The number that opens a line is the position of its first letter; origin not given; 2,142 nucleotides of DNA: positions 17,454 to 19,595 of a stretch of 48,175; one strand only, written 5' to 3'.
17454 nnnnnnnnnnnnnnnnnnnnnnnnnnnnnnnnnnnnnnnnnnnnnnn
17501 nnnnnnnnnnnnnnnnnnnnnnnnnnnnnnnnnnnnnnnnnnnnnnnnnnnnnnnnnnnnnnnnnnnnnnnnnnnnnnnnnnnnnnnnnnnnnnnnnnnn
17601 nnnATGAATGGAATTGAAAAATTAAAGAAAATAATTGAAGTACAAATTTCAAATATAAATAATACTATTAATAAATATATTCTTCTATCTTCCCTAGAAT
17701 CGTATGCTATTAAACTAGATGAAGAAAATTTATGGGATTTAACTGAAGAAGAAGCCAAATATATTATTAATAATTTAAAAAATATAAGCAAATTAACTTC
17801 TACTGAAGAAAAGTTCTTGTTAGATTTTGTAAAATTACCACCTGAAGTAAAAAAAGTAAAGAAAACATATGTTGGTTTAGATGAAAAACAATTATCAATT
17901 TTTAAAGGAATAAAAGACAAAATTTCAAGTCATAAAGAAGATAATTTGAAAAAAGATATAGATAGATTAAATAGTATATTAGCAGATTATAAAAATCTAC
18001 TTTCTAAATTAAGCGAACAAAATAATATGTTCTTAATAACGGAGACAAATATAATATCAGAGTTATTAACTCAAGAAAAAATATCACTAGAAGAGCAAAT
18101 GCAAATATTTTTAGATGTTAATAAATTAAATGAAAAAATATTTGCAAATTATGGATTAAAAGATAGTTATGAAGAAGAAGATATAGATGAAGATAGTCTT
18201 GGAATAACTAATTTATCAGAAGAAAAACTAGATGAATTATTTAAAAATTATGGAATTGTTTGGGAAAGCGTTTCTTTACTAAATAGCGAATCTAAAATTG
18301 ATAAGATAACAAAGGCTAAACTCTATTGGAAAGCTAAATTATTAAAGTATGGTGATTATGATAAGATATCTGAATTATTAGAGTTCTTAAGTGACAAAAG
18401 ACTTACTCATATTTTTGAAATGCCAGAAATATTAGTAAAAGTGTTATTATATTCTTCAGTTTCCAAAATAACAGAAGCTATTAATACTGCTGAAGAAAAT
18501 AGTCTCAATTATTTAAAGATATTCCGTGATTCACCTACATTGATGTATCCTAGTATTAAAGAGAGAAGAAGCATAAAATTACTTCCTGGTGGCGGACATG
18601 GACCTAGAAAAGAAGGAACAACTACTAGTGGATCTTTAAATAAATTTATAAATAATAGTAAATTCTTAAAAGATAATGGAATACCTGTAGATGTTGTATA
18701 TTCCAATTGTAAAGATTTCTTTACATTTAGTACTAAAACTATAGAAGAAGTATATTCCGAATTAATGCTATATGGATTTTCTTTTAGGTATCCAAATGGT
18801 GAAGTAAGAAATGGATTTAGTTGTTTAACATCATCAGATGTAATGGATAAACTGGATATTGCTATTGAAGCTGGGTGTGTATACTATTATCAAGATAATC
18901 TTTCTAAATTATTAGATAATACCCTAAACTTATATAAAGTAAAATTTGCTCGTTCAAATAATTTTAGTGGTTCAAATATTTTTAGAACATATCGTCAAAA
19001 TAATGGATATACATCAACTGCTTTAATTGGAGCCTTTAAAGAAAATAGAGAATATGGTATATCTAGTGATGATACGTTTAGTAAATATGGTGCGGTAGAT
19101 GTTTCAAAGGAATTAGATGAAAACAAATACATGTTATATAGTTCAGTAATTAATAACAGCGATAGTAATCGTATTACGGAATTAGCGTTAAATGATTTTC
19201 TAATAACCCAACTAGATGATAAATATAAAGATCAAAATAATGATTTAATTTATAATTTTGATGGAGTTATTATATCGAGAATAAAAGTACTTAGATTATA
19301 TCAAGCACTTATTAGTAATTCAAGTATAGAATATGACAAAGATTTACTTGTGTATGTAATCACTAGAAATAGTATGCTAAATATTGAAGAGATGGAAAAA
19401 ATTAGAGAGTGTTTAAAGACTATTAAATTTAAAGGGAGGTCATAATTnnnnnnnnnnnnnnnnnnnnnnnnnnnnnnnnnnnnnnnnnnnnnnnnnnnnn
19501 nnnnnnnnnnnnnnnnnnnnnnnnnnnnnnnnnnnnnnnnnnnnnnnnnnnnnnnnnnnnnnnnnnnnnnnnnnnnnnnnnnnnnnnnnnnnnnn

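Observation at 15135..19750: Four-gene, translationally coupled cassette of unrecognisable proteins fused to the holA operon (best candidate for an undescribed system)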

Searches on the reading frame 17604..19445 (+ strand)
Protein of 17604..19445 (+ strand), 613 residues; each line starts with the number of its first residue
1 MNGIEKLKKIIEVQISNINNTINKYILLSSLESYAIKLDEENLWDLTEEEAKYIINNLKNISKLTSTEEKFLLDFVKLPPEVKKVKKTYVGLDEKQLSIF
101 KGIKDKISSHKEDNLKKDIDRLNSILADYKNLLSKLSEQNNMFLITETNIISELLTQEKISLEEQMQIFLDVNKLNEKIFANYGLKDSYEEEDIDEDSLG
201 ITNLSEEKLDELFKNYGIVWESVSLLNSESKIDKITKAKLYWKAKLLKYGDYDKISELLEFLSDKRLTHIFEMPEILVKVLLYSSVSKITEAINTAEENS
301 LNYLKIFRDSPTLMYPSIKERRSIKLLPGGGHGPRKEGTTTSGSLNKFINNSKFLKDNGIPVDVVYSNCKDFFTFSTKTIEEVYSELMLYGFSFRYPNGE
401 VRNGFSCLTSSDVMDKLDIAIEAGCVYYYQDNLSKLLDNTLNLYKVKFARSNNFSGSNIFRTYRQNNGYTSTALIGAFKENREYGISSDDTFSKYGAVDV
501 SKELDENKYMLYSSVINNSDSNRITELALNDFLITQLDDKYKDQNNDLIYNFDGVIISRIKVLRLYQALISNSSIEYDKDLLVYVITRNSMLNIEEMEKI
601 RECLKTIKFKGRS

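Call 3: search_protein_families(library=pfam, proteins=[window:17604-19445:+], max_evalue=1)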
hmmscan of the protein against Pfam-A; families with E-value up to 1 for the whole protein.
window:17604-19445:+ (613 aa): 3 families
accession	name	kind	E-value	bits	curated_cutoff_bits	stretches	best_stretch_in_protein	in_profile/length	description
PF07749.17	ERp29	-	0.047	14.9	24.3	1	82-150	28-91/95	Endoplasmic reticulum protein ERp29, C-terminal domain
PF00076.28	RRM_1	-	0.1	12.9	20.7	0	203-227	9-32/70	RNA recognition motif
PF21120.3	MCM_WH_arc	-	0.14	12.7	26.1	0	359-388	20-49/63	Archaeal MCM, winged-helix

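Call 4: search_protein_families(library=padloc, proteins=[window:17604-19445:+], max_evalue=1)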
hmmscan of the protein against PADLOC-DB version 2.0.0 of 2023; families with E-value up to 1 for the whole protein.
window:17604-19445:+ (613 aa): 0 families

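Call 5: search_protein_families(library=ncbifam, proteins=[window:17604-19445:+], max_evalue=1)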
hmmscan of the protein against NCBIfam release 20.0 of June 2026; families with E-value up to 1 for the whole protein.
window:17604-19445:+ (613 aa): 0 families

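Call 6: search_protein_families(library=phrogs, proteins=[window:17604-19445:+], max_evalue=1)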
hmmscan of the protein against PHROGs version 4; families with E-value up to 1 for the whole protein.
window:17604-19445:+ (613 aa): 3 families
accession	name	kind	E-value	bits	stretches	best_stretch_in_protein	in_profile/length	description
phrog_25578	-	unknown function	0.012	16.5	1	411-438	31-58/59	-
phrog_7128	-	unknown function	0.098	14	1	442-481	29-68/124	-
phrog_21987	-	unknown function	0.58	11.4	0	417-447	15-45/69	-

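Call 13: find_homologous_proteins(query=window:17604-19445:+, max_evalue=0.001)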
Query window:17604-19445:+ (613 aa): 9 proteins with E <= 0.001 among 8000 candidates.
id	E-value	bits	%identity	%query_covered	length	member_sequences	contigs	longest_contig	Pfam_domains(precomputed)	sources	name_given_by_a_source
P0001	0.0e+0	1302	99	100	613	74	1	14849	-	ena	-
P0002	0.0e+0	1150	86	100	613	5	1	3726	-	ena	-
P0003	0.0e+0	1138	86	100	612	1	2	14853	-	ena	-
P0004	1.9e-290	983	74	100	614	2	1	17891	-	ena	-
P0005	6.1e-133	463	43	100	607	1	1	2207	-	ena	-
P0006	7.7e-123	429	88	40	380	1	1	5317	PF01867.22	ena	-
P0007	1.0e-116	409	41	100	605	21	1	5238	-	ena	-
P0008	1.5e-93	333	36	100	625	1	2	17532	-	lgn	-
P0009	2.1e-69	253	32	100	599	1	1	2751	-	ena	-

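Call 16: find_encoding_contigs(protein=P0006, flank=10000)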
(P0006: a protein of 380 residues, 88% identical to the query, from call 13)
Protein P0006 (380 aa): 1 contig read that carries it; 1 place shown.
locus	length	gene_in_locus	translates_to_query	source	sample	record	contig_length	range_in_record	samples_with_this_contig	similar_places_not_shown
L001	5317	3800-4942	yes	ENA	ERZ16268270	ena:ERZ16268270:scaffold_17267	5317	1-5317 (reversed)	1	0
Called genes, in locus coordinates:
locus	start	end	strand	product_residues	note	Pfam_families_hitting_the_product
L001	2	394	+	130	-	?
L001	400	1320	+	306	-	PF06144:DNA_pol3_delta, PF21694:DNA_pol3_delta_C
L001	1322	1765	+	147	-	-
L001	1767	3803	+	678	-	-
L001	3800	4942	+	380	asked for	PF01867:Cas_Cas1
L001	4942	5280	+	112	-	PF20803:PaaX_M (weak), PF09827:CRISPR_Cas2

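Call 17: find_encoding_contigs(protein=P0008, flank=10000)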
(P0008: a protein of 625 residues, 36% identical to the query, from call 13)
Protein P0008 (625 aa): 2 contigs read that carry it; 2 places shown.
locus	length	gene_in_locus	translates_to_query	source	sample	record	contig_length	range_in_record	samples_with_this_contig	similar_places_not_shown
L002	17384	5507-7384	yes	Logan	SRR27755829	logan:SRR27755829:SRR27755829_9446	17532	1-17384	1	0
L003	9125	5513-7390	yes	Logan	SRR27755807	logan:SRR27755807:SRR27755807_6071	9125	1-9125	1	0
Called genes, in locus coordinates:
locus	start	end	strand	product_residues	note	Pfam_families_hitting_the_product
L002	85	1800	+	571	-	PF00664:ABC_membrane, PF00005:ABC_tran, PF02463:SMC_N (weak)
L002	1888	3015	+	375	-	-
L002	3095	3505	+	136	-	-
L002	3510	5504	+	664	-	-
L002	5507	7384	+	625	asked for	-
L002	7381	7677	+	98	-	-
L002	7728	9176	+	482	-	PF04545:Sigma70_r4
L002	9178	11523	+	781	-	PF00270:DEAD (faint), PF04851:ResIII, PF00271:Helicase_C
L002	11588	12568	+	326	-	PF00579:tRNA-synt_1b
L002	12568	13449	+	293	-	PF02899:Phage_int_SAM_1, PF13102:Phage_int_SAM_5 (weak), PF13495:Phage_int_SAM_4, PF00589:Phage_integrase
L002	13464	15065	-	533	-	PF04203:Sortase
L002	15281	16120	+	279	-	-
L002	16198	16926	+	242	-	PF06342:DUF1057 (weak), PF12146:Hydrolase_4, PF00561:Abhydrolase_1, PF12697:Abhydrolase_6, PF00561:Abhydrolase_1 (weak)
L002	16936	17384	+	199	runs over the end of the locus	?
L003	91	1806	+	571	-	PF00664:ABC_membrane, PF00005:ABC_tran, PF02463:SMC_N (weak)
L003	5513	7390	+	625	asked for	-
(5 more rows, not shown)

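Call 22: find_related_loci(query=A1, collection=genome_contigs, flank=10000)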
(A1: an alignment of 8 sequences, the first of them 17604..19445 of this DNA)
Query A1 (613 aa) in genome_contigs; peptide patterns used: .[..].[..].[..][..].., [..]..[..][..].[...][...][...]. (x = any residue, [..] = any of these).
106 stretches matched a pattern; 21 encode a relative of the query (tblastn E <= 1e-3); 21 distinct loci.
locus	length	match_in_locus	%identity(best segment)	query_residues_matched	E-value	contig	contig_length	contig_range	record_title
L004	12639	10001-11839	41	1-611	2e-143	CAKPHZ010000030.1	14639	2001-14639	MAG: uncultured Bacilli bacterium isolate REFINED_METABAT215_TOP10_CONTIGS_1500_ASSEMBLY_K77_MERGED__Hadza_MoBio_hadza-E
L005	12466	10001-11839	41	1-611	9e-143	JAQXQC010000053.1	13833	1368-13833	MAG: Bacilli bacterium isolate SUG1421 k141_1049477, whole genome shotgun sequence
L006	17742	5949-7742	37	3-609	9e-112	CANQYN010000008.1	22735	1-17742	MAG: uncultured Bacilli bacterium isolate Lapin-015__bin54 genome assembly, contig: Lapin-015__NODE_2035_length_22735_co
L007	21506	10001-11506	31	70-612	2e-48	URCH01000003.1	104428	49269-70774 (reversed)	uncultured Tenericutes bacterium isolate UMGS872 genome assembly, contig: NODE_15_length_104428_cov_4.66525, whole genom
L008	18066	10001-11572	31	44-607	2e-46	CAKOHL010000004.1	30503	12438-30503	MAG: uncultured Bacilli bacterium isolate REFINED_METABAT215_TOP10_CONTIGS_1500_ASSEMBLY_K77_MERGED__Hadza_MoBio_C-REDO_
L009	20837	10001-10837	27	318-613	7e-24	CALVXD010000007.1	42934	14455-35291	MAG: uncultured Bacilli bacterium isolate BRZ_FH__bin48 genome assembly, contig: BRZ_FH__NODE_967_length_42934_cov_14.97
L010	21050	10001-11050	25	246-607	2e-21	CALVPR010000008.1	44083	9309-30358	MAG: uncultured Bacilli bacterium isolate BRZ_EF__bin109 genome assembly, contig: BRZ_EF__NODE_1261_length_44083_cov_10.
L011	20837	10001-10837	26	318-613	2e-21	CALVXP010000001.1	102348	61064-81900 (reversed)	MAG: uncultured Bacilli bacterium isolate BRZ_GA__bin18 genome assembly, contig: BRZ_GA__NODE_364_length_102348_cov_7.98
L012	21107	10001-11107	28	250-611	2e-17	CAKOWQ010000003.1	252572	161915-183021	MAG: uncultured Bacilli bacterium isolate REFINED_METABAT215_TOP10_CONTIGS_1500_ASSEMBLY_K77_MERGED__Hadza_MoBio_hadza-A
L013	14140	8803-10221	24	116-612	2e-15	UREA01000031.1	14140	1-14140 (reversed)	uncultured Tenericutes bacterium isolate UMGS910 genome assembly, contig: NODE_1165_length_14140_cov_5.768470, whole gen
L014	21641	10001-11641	23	43-607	2e-19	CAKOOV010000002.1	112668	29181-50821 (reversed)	MAG: uncultured Bacilli bacterium isolate REFINED_METABAT215_TOP10_CONTIGS_1500_ASSEMBLY_K77_MERGED__Hadza_PheChl_Fiber-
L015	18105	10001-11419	25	116-612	4e-14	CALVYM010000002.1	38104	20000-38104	MAG: uncultured Bacilli bacterium isolate BRZ_CT__bin11 genome assembly, contig: BRZ_CT__NODE_1493_length_38104_cov_12.9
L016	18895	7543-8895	25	132-607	1e-17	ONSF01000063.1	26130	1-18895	uncultured Clostridiales bacterium isolate RUG591 genome assembly, contig: k87_29985152, whole genome shotgun sequence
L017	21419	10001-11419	25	116-612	3e-13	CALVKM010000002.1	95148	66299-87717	MAG: uncultured Bacilli bacterium isolate BRZ_NS__bin93 genome assembly, contig: BRZ_NS__NODE_311_length_95148_cov_41.17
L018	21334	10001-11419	24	116-612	3e-12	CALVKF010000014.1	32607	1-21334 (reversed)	MAG: uncultured Bacilli bacterium isolate BRZ_BL__bin6 genome assembly, contig: BRZ_BL__NODE_1444_length_32607_cov_8.622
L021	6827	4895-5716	27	335-605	3e-10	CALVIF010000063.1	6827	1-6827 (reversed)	MAG: uncultured Bacilli bacterium isolate BRZ_QH__bin19 genome assembly, contig: BRZ_QH__NODE_17634_length_6827_cov_4.69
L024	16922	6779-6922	42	547-601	5e-6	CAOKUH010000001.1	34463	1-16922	MAG TPA_asm: uncultured Tenericutes bacterium isolate SRR15604608_bin.9_metawrap_v1.3_MAG genome assembly, contig: NODE.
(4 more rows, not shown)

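Call 23: search_solved_structures(query=A1, max_evalue=10)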
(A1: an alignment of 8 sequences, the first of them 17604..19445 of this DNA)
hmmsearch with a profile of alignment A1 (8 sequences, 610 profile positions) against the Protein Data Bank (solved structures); distinct sequences matched with E-value up to 10: 1.
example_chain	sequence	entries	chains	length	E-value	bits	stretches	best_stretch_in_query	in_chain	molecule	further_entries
1um8_A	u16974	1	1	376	5.1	8.8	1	68-145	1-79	ATP-dependent Clp protease ATP-binding subunit clpX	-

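Call 29: predict_structure(alignment_id=A1)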
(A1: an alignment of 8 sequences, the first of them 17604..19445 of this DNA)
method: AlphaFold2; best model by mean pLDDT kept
length: 613 residues; sequences in the alignment: 8
mean_pLDDT: 75.5   pTM: 0.41
mean pLDDT of the five models: 75.5, 72.5, 70.8, 61.3, 59.6
residues with pLDDT >= 90: 108; 70-90: 335; 50-70: 105; < 50: 65
segments of 3 or more residues with pLDDT < 50: 180-192, 322-339, 383-409, 611-613
pLDDT, mean of each block of 10 residues (from residue 1): 75 83 72 76 82 77 77 87 81 83 77 63 84 71 64 79 60 58 35 57 89 90 75 77 89 93 92 89 90 92 89 77 32 34 79 76 69 65 43 34 38 75 81 64 91 88 73 82 88 89 82 79 73 90 85 91 87 81 90 92 83 37
secondary structure, 60 per line:
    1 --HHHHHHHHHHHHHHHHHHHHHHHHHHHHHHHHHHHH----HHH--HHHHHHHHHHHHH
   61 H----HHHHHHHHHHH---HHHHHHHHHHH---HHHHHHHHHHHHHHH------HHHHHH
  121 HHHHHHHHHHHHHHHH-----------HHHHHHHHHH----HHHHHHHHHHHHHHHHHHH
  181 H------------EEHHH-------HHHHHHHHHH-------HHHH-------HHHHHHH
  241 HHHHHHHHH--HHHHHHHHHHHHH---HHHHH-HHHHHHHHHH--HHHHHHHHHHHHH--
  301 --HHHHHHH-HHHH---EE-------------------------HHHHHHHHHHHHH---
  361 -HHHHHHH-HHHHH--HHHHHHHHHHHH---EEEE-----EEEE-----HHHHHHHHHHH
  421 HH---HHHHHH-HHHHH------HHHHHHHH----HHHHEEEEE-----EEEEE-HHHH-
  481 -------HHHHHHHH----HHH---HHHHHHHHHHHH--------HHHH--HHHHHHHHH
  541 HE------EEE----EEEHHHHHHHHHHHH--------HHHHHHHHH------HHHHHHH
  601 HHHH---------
elements in order: H3-38 H48-61 H66-76 H80-90 H94-108 H115-136 H148-157 H162-181 H206-215 H223-226 H234-249 H252-264 H268-272 H274-283 H286-298 H303-309 H311-314 H345-357 H362-368 H370-374 H377-388 E392-395 E401-404 H410-422 H426-431 H433-437 H444-451 H456-459 E460-464 E470-474 H476-479 H488-495 H506-517 H526-529 H532-541 E549-551 E556-558 H559-570 H579-587 H594-604
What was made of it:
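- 17604..19445 (+): g3: 613-aa soluble, mostly helical protein. It is the defining member of a family with 386 clusters at 50% identity. AlphaFold model: pLDDT 75.5, pTM 0.41 (call 29).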

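Call 33: fold_search(model_id=the predicted structure, library=pdb)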
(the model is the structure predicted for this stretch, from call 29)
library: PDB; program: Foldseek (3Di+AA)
matches with E <= 10: 41; with E <= 0.001: 0
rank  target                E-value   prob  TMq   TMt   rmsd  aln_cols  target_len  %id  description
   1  4ost_A                6.6e-01  0.12  0.13  0.16  29.3       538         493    9  Crystal structure of the S505C mutant of TAL effector dHax3 (released 2014-05-28)
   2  4osw_B                6.6e-01  0.10  0.13  0.15  26.0       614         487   10  Crystal structure of the S505E mutant of TAL effector dHax3 (released 2014-05-28)
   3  6jw0_A                7.9e-01  0.10  0.13  0.15  28.2       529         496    9  Universal RVD R* accommodates cytosine via water-mediated interactions (released 2020-04-22)
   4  4osq_B                8.6e-01  0.06  0.11  0.13  28.6       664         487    8  Crystal structure of the S505R mutant of TAL effector dHax3 (released 2014-05-28)
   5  4osw_A                9.4e-01  0.11  0.14  0.16  27.6       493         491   10  Crystal structure of the S505E mutant of TAL effector dHax3 (released 2014-05-28)
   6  4osl_B                9.8e-01  0.10  0.13  0.16  28.1       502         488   10  Crystal structure of TAL effector reveals the recognition between histidine and guanine (released 2014-05-28)
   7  6lew_A                1.0e+00  0.06  0.11  0.13  28.4       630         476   10  RVD HA specifically contacts 5mC through van der Waals interactions (released 2020-12-02)
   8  4osh_B                1.2e+00  0.08  0.12  0.15  28.1       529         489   10  Crystal structure of the TAL effector dHax3 with NI RVD at 2.2 angstrom resolution (released 2014-05-28)
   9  4gjp_A                1.2e+00  0.08  0.12  0.14  29.2       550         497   10  Crystal structure of the TAL effector dHax3 bound to dsDNA containing repetitive methyl-CpG (released 2012-10-03)
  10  6jtq_A                1.2e+00  0.03  0.08  0.09  29.3       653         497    9  RVD HA specifically contacts 5mC through van der Waals interactions (released 2020-04-15)
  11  4osz_B                1.4e+00  0.06  0.11  0.14  28.5       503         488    9  Crystal structure of the S505P mutant of TAL effector dHax3 (released 2014-05-28)
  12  6jw2_A                1.4e+00  0.06  0.12  0.14  27.9       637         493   11  Universal RVD R* accommodates 5hmC via water-mediated interactions (released 2020-04-22)
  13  4osj_A                1.9e+00  0.04  0.09  0.11  29.7       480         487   12  Crystal structure of TAL effector reveals the recognition between asparagine and adenine (released 2014-05-28)
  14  4osi_A                2.0e+00  0.07  0.12  0.14  27.7       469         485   10  Crystal structure of the TAL effector dHax3 with NI RVD at 2.8 angstrom resolution (released 2014-05-28)
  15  4gjp_B                2.1e+00  0.08  0.13  0.16  27.1       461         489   10  Crystal structure of the TAL effector dHax3 bound to dsDNA containing repetitive methyl-CpG (released 2012-10-03)
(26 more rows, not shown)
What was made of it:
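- The best, though non-significant, Foldseek hits for g3 are TAL-effector solenoids (E 0.66-2; call 33).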

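Call 34: search_protein_families(library=pfam, proteins=[L009:4282-5532:+, L009:5555-6250:+, L009:11193-11651:+, L009:11849-12775:+, L012:5125-6372:+, L012:6385-7485:+, L012:7492-9024:+, L012:12251-14377:+, L013:4280-5896:+, L013:10501-11184:+], max_evalue=0.001)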
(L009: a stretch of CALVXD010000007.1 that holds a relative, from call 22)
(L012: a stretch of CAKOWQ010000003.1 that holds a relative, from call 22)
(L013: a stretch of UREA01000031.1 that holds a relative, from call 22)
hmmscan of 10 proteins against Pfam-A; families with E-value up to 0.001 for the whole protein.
L009:4282-5532:+ (416 aa): 1 family
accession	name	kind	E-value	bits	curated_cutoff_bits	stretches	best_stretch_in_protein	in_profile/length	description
PF00275.25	EPSP_synthase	-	5.9e-92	309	22.8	1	7-406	2-417/417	EPSP synthase (3-phosphoshikimate 1-carboxyvinyltransferase)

L009:5555-6250:+ (231 aa): 1 family
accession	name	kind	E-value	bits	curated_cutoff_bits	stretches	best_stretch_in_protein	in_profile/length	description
PF13472.12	Lipase_GDSL_2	-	1.3e-05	26.2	32.9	1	101-218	57-177/178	GDSL-like Lipase/Acylhydrolase family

L009:11193-11651:+ (152 aa): 1 family
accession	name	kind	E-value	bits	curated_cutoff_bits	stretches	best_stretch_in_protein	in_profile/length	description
PF02502.23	LacAB_rpiB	-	2.2e-42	144.8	24.7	1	9-144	1-136/138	Ribose/Galactose Isomerase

L009:11849-12775:+ (308 aa): 1 family
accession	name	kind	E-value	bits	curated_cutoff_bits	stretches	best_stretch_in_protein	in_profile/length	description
PF08486.15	SpoIID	-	3.2e-22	79.4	23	1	46-145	4-97/97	Stage II sporulation protein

L012:5125-6372:+ (415 aa): 3 families
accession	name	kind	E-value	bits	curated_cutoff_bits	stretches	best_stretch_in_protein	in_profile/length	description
PF14450.12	FtsA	-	1.3e-14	55.1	31.8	1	203-362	1-127/127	Cell division protein FtsA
PF02491.25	SHS2_FTSA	-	4.7e-11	43.3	25.4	1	86-157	8-78/79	SHS2 domain inserted in FTSA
PF11104.14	PilM_2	-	1.4e-09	37.8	27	0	7-88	1-80/340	Type IV pilus assembly protein PilM;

L012:6385-7485:+ (366 aa): 2 families
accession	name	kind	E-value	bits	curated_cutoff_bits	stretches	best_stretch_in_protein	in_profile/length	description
PF00091.31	Tubulin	-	2.5e-53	181.6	33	1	12-173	1-190/190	Tubulin/FtsZ family, GTPase domain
PF12327.13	FtsZ_C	-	2e-29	102.1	27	1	221-315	1-95/95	FtsZ family, C-terminal domain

L012:7492-9024:+ (510 aa): 0 families

L012:12251-14377:+ (708 aa): 4 families
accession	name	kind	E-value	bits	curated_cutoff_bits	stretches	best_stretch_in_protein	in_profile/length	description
PF01138.27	RNase_PH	-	2.9e-50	170.5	25.5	2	11-142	2-130/130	3' exoribonuclease family, domain 1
PF03725.20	RNase_PH_C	-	1.1e-25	89.7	20.8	2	145-209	1-67/67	3' exoribonuclease family, domain 2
PF00575.29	S1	-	3.5e-15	56.6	22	1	634-705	2-74/74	S1 RNA binding domain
PF03726.19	PNPase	-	1.2e-13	51.7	24.6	1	239-325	1-81/81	Polyribonucleotide nucleotidyltransferase, RNA binding domain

L013:4280-5896:+ (538 aa): 5 families
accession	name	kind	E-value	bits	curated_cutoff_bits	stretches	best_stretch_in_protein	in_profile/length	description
PF07724.20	AAA_2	-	1.4e-09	38.6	27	1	258-432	6-164/166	AAA domain (Cdc48 subfamily)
PF00004.35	AAA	-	8.5e-09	36.4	21.2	1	260-358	3-97/131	ATPase family associated with various cellular activities (AAA)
PF10431.15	ClpB_D2-small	-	8.6e-05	22.9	21.9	1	458-514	15-72/81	C-terminal, D2-small domain, of ClpB protein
PF13401.12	AAA_22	-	0.00016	22.5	27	0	254-335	4-97/130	AAA domain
PF00493.29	MCM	-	0.00082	19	23.3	0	214-350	15-150/224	MCM P-loop domain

L013:10501-11184:+ (227 aa): 1 family
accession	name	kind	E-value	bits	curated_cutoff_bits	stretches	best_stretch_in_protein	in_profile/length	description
PF01966.28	HD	-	2.9e-06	28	22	1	28-125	3-115/116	HD domain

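Call 35: search_protein_representatives(alignment_id=A1)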
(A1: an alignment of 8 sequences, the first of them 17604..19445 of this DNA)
Query: 8 sequences, 610 profile positions. Proteins with E-value up to 0.001 (for the whole library): 386; up to 1e-10: 245; up to 1e-30: 66. The best 150 are listed.
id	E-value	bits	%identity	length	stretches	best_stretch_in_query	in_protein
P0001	1.3e-287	972.0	-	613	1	1-609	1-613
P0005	9.9e-266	899.7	-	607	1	1-610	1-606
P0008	1.0e-246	836.9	-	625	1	1-610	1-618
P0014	5.7e-202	689.1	-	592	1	1-610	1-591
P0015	2.2e-194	664.0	-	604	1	1-610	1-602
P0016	1.3e-190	651.6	-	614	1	1-610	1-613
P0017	5.5e-183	626.4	-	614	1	2-609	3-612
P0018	1.4e-178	611.8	-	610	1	1-610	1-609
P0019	7.9e-175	599.4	-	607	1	2-608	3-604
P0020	3.2e-164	564.4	-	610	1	1-609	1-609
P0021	1.1e-161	556.1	-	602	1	1-608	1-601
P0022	9.2e-153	526.6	-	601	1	5-603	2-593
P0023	3.2e-150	518.2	-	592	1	4-607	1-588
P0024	2.9e-148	511.7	-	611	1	1-600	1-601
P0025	8.2e-142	490.4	-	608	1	1-607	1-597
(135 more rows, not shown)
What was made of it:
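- One locus was found per genome in 21 species-representative genomes (call 22), and the family has 386 clusters at 50% identity (call 35).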

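Call 57: fold_search(model_id=the predicted structure, library=viral)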
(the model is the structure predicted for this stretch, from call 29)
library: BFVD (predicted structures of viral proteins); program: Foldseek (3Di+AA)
matches with E <= 10: 83; with E <= 0.001: 0
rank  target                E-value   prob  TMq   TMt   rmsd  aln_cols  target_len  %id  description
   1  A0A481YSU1            9.8e-01  0.05  0.08  0.12  30.2       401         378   11  Transmembrane protein [Marseillevirus LCMAC101]
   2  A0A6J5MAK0            1.0e+00  0.03  0.07  0.06  33.4       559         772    8  Uncharacterized protein [uncultured Caudovirales phage]
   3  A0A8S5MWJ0            1.2e+00  0.02  0.08  0.08  33.0       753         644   11  Minor capsid protein [Siphoviridae sp. ctsBB38]
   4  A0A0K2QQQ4            1.2e+00  0.08  0.07  0.17  15.4       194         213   16  Uncharacterized protein [Ralstonia phage RSF1]
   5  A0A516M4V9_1          1.4e+00  0.02  0.08  0.06  40.1       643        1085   10  (no name in the UniProt tables at hand)
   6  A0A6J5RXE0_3          1.6e+00  0.04  0.12  0.06  36.7       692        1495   12  Uncharacterized protein [uncultured Caudovirales phage]
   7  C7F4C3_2              1.9e+00  0.03  0.09  0.06  30.9       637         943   10  (no name in the UniProt tables at hand)
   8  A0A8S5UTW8            2.0e+00  0.01  0.07  0.08  32.1       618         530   11  Tail tape measure [Myoviridae sp. ctvxP16]
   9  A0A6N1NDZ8            2.1e+00  0.02  0.08  0.09  36.8       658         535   11  Putative membrane protein At3g27390 [Tupanvirus deep ocean]
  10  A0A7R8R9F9            2.2e+00  0.03  0.07  0.10  37.4       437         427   11  Uncharacterized protein [Klebsiella phage vB_KvM-Eowyn]
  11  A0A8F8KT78            2.2e+00  0.01  0.08  0.06  31.3       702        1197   11  E3 ubiquitin-protein ligase [Clandestinovirus]
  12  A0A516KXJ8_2          2.3e+00  0.05  0.13  0.09  27.3       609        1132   14  (no name in the UniProt tables at hand)
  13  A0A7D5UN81            2.6e+00  0.03  0.07  0.05  34.8       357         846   12  (no name in the UniProt tables at hand)
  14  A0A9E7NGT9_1          2.8e+00  0.03  0.13  0.08  35.5       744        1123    9  (no name in the UniProt tables at hand)
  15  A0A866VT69            2.8e+00  0.03  0.09  0.09  44.5       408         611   11  G protein-coupled receptor 2 [Elephant endotheliotropic herpesvirus 1A]
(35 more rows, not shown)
